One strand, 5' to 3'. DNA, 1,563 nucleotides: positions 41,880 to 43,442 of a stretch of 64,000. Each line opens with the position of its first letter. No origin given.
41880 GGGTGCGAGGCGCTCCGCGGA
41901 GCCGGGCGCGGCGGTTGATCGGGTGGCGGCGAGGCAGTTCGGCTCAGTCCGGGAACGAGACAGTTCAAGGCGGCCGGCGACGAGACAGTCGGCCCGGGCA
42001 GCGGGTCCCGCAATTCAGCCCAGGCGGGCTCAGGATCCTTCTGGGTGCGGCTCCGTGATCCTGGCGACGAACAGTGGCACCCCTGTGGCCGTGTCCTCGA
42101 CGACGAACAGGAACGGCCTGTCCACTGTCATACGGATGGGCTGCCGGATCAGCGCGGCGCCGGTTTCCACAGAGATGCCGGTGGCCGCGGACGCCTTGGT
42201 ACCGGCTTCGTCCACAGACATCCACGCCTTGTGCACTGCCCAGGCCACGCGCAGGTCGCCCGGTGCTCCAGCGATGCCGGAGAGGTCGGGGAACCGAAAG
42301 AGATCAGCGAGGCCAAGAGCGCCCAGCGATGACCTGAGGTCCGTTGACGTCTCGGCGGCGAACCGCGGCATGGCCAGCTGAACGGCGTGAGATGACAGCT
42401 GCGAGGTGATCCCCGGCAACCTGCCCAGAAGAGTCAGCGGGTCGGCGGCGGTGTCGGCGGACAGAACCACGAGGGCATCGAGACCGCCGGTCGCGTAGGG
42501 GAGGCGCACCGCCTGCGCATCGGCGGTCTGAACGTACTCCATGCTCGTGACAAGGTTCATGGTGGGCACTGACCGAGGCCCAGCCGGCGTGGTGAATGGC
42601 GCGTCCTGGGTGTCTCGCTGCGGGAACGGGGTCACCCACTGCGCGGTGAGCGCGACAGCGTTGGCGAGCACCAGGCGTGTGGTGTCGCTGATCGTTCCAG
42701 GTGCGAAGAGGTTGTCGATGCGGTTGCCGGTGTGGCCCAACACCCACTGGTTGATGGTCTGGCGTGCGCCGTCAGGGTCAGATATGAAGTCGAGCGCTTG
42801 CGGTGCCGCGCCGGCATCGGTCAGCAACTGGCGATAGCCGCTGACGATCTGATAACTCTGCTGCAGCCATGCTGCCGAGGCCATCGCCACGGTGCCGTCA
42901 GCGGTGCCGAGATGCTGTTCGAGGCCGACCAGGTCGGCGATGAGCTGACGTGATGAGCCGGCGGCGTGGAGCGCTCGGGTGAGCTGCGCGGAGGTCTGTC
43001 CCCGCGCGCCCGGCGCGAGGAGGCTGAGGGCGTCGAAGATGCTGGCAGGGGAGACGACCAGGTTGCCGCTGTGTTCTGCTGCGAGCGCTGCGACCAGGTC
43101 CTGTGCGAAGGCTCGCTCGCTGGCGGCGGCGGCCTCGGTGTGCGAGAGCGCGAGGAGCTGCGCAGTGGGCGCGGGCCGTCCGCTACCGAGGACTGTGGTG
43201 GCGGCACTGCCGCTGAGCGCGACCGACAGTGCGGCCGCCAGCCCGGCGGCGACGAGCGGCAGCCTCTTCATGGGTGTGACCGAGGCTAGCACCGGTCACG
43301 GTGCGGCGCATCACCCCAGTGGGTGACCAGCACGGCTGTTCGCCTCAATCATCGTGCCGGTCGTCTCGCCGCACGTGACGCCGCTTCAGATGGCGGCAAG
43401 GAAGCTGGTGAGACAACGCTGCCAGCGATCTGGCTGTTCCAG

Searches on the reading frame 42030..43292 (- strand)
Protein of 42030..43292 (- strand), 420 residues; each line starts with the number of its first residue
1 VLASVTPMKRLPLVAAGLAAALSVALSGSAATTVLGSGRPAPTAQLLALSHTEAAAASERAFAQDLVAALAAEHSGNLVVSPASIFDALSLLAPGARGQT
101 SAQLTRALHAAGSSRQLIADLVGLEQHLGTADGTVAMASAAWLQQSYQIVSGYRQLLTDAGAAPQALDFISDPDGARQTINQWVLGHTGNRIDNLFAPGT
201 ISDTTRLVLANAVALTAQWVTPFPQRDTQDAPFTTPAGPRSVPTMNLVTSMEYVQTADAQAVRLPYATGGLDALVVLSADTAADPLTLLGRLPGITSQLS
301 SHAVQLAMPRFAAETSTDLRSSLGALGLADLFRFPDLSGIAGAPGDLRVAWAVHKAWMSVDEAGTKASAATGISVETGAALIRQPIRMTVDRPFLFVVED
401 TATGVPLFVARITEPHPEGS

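Call 3: search_protein_families(library=pfam, proteins=[window:42030-43292:-], max_evalue=0.01)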
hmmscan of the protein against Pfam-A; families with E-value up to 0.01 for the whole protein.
window:42030-43292:- (420 aa): 1 family
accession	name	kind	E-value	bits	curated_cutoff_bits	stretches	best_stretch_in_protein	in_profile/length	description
PF00079.25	Serpin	-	9.8e-78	262.4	27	1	59-415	3-370/370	Serpin (serine protease inhibitor)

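Call 4: search_protein_families(library=ncbifam, proteins=[window:42030-43292:-], max_evalue=0.01)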
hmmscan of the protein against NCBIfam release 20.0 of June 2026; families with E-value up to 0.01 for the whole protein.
window:42030-43292:- (420 aa): 0 families

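Call 10: find_homologous_proteins(query=window:42030-43292:-)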
Query window:42030-43292:- (420 aa): 567 proteins with E <= 0.001 among 8000 candidates; the best 120 are listed.
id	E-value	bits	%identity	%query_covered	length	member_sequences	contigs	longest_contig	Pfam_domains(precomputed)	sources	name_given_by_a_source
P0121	1.1e-235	800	93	98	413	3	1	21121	PF00079.26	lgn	-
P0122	4.3e-160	551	67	97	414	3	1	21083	PF00079.26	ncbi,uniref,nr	ncbi:MAG: serpin family protein [Candidatus Dormibacteraeota bacterium]|uniref:Serpin family protein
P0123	4.4e-110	387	53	90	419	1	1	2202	PF00079.26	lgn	-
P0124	9.7e-106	372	54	88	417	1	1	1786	PF00079.26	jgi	jgi:serpin B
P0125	1.5e-103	365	54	88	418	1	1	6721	PF00079.26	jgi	jgi:serpin B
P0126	2.1e-99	351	50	89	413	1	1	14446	PF00079.26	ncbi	ncbi:MAG: serpin family protein [Candidatus Dormibacteria bacterium]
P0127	8.4e-96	340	52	82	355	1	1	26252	PF00079.26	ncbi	ncbi:MAG: serpin family protein [Candidatus Dormibacteria bacterium]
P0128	7.3e-95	336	48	91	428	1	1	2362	PF00079.26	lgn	-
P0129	1.8e-94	335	50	86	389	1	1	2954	PF00079.26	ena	-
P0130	1.6e-93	332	50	84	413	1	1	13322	PF00079.26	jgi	jgi:serpin B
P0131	4.7e-93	330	49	89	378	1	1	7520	PF00079.26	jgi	jgi:serpin B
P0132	5.0e-93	330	49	82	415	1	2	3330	PF00079.26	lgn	-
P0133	1.3e-91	326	49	97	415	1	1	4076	PF00079.26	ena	-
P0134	6.3e-91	323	49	91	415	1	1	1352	PF00079.26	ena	-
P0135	6.1e-89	317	48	94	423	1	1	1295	PF00079.26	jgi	jgi:serpin B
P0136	1.2e-85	306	48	82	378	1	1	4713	PF00079.26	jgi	jgi:serpin B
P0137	6.7e-85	304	46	90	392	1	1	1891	PF00079.26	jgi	jgi:serpin B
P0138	1.1e-84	303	46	87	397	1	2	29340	PF00079.26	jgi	jgi:serpin B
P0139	7.4e-84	300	45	90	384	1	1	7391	PF00079.26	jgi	jgi:serpin B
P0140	4.3e-80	288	45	86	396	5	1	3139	PF00079.26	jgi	jgi:serpin B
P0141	1.4e-78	283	44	85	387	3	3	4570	PF00079.26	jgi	jgi:serpin B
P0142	5.4e-77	278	44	85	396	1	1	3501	PF00079.26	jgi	jgi:serine protease inhibitor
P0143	3.5e-60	222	39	90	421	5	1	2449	PF00079.26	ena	-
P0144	7.7e-59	218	40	85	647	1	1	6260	PF00079.26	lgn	-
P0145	9.1e-59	218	40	87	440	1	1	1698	PF00079.26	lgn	-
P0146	1.3e-58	217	39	86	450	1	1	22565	PF00079.26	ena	-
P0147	2.8e-58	216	40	86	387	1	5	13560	PF00079.26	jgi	jgi:serpin B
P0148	3.2e-58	216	38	86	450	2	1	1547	PF00079.26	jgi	jgi:serpin B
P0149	5.5e-58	215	38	92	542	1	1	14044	PF00079.26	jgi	jgi:serpin B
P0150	7.2e-58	215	41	86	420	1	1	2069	PF00079.26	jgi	jgi:serpin B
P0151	1.5e-57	214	39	86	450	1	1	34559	PF00079.26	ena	-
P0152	6.4e-57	212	40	86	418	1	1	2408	PF00079.26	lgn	-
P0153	6.6e-57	212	40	85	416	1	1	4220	PF00079.26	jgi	jgi:serpin B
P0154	6.8e-57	211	40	88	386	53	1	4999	PF00079.26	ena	-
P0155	1.4e-56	210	41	85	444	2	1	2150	PF00079.26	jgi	jgi:serine protease inhibitor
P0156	1.9e-56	210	37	88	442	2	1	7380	PF00079.26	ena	-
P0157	2.4e-56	210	37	90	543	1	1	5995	PF00079.26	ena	-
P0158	3.1e-56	209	36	85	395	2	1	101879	PF00079.26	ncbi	-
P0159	4.3e-56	209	40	82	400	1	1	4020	PF00079.26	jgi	jgi:serpin B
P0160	5.2e-56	209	40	84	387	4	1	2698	PF00079.26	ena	-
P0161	6.1e-56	208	39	85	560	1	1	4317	PF00079.26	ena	-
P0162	6.2e-56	208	41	86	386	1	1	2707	PF00079.26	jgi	jgi:serpin B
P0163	9.4e-56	208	38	86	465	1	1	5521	PF00079.26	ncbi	-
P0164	1.1e-55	208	41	82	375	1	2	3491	PF00079.26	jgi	jgi:serpin B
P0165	1.1e-55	208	39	84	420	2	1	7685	PF00079.26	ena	-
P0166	1.6e-55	207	40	84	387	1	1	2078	PF00079.26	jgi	-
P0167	2.0e-55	207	38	81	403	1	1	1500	PF00079.26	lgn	-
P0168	2.3e-55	206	38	86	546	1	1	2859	PF00079.26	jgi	jgi:serpin B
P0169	4.9e-55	205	38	89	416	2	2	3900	PF00079.26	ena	-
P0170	4.9e-55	205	37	84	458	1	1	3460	PF00079.26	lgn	-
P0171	5.3e-55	205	38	93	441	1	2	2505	PF00079.26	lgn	-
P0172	5.5e-55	205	40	84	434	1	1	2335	PF00079.26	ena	-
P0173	7.2e-55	205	35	94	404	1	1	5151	PF00079.26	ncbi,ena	-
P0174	8.3e-55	205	37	93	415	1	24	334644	PF00079.26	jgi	jgi:serpin B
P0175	1.0e-54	204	38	82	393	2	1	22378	PF00079.26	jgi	jgi:serpin B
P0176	1.2e-54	204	39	85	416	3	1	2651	PF00079.26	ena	-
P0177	2.0e-54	203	40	87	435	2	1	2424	PF00079.26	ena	-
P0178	2.1e-54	203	39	86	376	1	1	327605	PF00079.26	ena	-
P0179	2.3e-54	203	38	88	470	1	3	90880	PF00079.26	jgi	jgi:serpin B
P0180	3.4e-54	203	40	84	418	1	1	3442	PF00079.26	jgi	jgi:serpin B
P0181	3.5e-54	203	39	85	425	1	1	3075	PF00079.26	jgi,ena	-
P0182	3.6e-54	203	38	92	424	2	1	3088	PF00079.26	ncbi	-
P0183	3.8e-54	202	39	86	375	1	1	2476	PF00079.26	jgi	jgi:serpin B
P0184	3.8e-54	202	35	99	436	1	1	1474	PF00079.26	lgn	-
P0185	4.9e-54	202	37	84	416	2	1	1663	PF00079.26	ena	-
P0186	5.3e-54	202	38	91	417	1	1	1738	PF00079.26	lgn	-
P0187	5.5e-54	202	39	85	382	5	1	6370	PF00079.26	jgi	jgi:serpin B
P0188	5.5e-54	202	41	84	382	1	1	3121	PF00079.26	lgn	-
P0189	5.5e-54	202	39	82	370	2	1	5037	PF00079.26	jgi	jgi:serine protease inhibitor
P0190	6.2e-54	202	37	97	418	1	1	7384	PF00079.26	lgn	-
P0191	6.3e-54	202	38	88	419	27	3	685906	PF00079.26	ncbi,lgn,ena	-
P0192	6.8e-54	202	39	85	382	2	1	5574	PF00079.26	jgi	jgi:serpin B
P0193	7.6e-54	201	40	82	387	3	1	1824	PF00079.26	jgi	-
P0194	7.9e-54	201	39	84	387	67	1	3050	PF00079.26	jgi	-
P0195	9.2e-54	201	36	90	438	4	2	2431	PF00079.26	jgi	jgi:serpin B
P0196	9.2e-54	201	40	84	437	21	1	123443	PF00079.26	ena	-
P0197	1.1e-53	201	37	86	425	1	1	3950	PF00079.26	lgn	-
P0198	1.1e-53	201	38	82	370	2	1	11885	PF00079.26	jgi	jgi:serpin B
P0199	1.1e-53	201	41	88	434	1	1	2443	PF00079.26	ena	-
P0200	1.1e-53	201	41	85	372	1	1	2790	PF00079.26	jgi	jgi:serine protease inhibitor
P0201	1.2e-53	201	39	85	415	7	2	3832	PF00079.26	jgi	-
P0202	1.2e-53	201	37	90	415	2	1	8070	PF00079.26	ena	-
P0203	1.3e-53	201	40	84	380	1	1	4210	PF00079.26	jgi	-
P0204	1.7e-53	200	40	82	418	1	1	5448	PF00079.26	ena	-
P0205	2.2e-53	200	38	87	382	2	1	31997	PF00079.26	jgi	-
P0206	2.2e-53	200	40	85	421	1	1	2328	PF00079.26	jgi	jgi:serpin B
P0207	3.3e-53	199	38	87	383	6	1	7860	PF00079.26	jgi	jgi:serpin B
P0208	4.7e-53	199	41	86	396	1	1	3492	PF00079.26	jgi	jgi:serpin B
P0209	4.8e-53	199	39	85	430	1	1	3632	PF00079.26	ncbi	-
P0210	5.0e-53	199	38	85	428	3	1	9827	PF00079.26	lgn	-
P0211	5.1e-53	199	39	84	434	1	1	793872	PF00079.26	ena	-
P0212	5.6e-53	199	39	86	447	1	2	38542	PF00079.26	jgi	jgi:serpin B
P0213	6.0e-53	198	39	85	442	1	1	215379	PF00079.26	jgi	-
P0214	6.5e-53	198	38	88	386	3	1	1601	PF00079.26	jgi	jgi:serpin B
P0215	6.8e-53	198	36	89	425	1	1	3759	PF00079.26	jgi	jgi:serpin B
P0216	7.8e-53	198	39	86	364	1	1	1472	PF00079.26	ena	-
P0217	8.0e-53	198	40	85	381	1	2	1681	PF00079.26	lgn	-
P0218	8.9e-53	198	39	81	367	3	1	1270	PF00079.26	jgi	jgi:serpin B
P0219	8.9e-53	198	37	84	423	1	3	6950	PF00079.26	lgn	-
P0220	9.6e-53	198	38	88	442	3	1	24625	PF00079.26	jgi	jgi:serpin B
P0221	1.0e-52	198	39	97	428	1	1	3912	PF00079.26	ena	-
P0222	1.0e-52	198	38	85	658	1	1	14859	PF00079.26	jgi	jgi:serpin B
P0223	1.1e-52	198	37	85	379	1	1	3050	PF00079.26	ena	-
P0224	1.4e-52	197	40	81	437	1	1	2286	PF00079.26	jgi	jgi:serpin B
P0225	1.5e-52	197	38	85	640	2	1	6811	PF00079.26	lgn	-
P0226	1.5e-52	197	38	85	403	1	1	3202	PF00079.26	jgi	-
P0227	1.8e-52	197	39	86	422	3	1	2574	PF00079.26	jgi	jgi:serpin B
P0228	1.9e-52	197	38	81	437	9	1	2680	PF00079.26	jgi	jgi:serine protease inhibitor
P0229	2.0e-52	197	36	86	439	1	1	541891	PF00079.26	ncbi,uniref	ncbi:serpin family protein [Kitasatospora sp. NPDC056531]|uniref:serpin family protein n=1 Tax=Kitas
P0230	2.3e-52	197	40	91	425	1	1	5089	PF00079.26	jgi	jgi:serpin B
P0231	2.3e-52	197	35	90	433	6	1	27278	PF00079.26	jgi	jgi:serpin B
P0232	3.3e-52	196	38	89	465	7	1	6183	PF00079.26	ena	-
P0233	3.9e-52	196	39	81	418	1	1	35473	PF00079.26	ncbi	-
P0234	3.9e-52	196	37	82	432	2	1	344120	PF00079.26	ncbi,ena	-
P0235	4.0e-52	196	38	92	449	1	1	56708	PF00079.26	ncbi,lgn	-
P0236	4.6e-52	196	39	85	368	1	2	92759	PF00079.26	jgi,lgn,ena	-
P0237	5.1e-52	195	37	90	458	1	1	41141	PF00079.26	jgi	jgi:serpin B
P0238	6.6e-52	195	35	86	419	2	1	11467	PF00079.26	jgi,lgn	jgi:serpin B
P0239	6.8e-52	195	38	92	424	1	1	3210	PF00079.26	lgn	-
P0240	6.9e-52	195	38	95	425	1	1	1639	PF00079.26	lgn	-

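Call 11: find_encoding_contigs(protein=P0122, flank=10000, max_places=3)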
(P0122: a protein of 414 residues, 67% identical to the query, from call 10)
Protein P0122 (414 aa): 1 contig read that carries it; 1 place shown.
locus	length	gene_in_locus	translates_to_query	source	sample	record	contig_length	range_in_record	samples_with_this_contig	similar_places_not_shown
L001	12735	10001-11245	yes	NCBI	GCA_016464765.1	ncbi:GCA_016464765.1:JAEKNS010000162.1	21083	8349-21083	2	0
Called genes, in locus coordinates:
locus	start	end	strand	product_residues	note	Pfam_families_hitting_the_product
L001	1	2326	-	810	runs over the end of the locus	PF02687:FtsX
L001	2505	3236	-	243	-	PF00005:ABC_tran, PF13304:AAA_21 (faint)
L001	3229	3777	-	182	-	PF03551:PadR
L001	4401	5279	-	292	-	PF01695:IstB_IS21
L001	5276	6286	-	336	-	-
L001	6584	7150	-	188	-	PF13302:Acetyltransf_3, PF00583:Acetyltransf_1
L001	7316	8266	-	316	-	-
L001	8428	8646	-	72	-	PF08281:Sigma70_r4_2, PF04545:Sigma70_r4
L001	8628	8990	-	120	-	PF04542:Sigma70_r2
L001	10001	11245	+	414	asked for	PF00079:Serpin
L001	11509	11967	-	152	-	-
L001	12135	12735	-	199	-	?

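Call 16: find_encoding_contigs(protein=P0121, flank=10000, max_places=3)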
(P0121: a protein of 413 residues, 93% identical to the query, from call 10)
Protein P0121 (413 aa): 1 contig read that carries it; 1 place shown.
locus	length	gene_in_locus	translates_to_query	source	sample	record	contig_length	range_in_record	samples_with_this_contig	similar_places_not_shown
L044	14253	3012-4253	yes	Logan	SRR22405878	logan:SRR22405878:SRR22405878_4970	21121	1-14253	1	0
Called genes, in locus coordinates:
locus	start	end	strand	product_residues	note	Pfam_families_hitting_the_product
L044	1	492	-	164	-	?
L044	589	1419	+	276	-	PF00112:Peptidase_C1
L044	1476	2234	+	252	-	PF00561:Abhydrolase_1, PF12146:Hydrolase_4, PF12697:Abhydrolase_6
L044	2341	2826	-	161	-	PF00583:Acetyltransf_1, PF13673:Acetyltransf_10 (weak), PF13508:Acetyltransf_7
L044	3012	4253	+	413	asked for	PF00079:Serpin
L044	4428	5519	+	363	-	PF00180:Iso_dh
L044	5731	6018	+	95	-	PF04248:NTP_transf_9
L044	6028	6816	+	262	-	PF00127:Copper-bind (faint)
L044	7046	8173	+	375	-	PF00682:HMGL-like, PF22617:HCS_D2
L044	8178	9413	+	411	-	PF00330:Aconitase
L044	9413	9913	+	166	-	PF00694:Aconitase_C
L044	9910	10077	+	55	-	PF21344:Zn_ribbon_LysW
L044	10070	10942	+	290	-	PF22626:LysX_preATP_grasp, PF08443:RimK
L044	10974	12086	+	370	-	PF04389:Peptidase_M28 (weak), PF01546:Peptidase_M20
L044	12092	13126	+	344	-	PF01118:Semialdhyde_dh, PF22698:Semialdhyde_dhC_1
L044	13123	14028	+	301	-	PF00696:AA_kinase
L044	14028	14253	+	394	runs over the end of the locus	PF00202:Aminotran_3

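Call 17: find_encoding_contigs(protein=P0126, flank=10000, max_places=3)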
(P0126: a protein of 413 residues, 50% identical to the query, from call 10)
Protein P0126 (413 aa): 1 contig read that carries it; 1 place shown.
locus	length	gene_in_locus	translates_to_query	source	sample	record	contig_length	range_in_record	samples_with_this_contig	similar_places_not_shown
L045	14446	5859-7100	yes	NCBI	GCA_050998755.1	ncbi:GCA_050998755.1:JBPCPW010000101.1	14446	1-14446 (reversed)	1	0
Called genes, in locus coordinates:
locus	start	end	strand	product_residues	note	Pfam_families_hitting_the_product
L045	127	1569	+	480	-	PF00563:EAL, PF00072:Response_reg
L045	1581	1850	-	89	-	-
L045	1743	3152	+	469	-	PF05227:CHASE3, PF01590:GAF (weak), PF13185:GAF_2 (faint), PF00989:PAS, PF13188:PAS_8 (weak), PF08448:PAS_4 (weak), PF13426:PAS_9 (weak)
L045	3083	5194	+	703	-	PF00512:HisKA, PF02518:HATPase_c, PF00072:Response_reg, PF24896:Receiver_CRE1 (faint), PF00072:Response_reg, PF01627:Hpt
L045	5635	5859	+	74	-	-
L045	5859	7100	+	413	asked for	PF00079:Serpin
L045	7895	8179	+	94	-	-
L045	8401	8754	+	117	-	PF14690:Zn_ribbon_ISL3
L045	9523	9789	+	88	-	-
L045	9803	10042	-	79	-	PF13683:rve_3, PF13333:rve_2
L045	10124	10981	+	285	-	-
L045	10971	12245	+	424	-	-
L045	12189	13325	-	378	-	PF01070:FMN_dh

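Call 18: find_encoding_contigs(protein=P0127, flank=10000, max_places=3)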
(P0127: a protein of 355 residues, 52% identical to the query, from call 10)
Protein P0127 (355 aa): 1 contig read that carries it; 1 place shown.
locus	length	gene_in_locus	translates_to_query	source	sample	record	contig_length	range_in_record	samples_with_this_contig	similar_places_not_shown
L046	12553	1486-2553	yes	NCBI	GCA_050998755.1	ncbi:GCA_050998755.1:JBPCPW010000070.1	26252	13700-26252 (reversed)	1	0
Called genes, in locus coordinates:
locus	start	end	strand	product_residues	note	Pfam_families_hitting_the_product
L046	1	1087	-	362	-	PF22483:Mu-transpos_C_2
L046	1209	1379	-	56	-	-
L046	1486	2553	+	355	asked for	PF00079:Serpin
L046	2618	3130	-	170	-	PF04203:Sortase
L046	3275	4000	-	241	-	-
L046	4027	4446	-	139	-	PF04203:Sortase (weak)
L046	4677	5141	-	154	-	PF04203:Sortase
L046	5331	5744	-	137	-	-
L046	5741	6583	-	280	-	PF00005:ABC_tran, PF13304:AAA_21 (faint)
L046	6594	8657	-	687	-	PF02653:BPD_transp_2, PF00005:ABC_tran, PF13304:AAA_21 (faint), PF12399:BCA_ABC_TP_C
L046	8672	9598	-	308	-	PF02653:BPD_transp_2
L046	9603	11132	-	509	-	PF13458:Peripla_BP_6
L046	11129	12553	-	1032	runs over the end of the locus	-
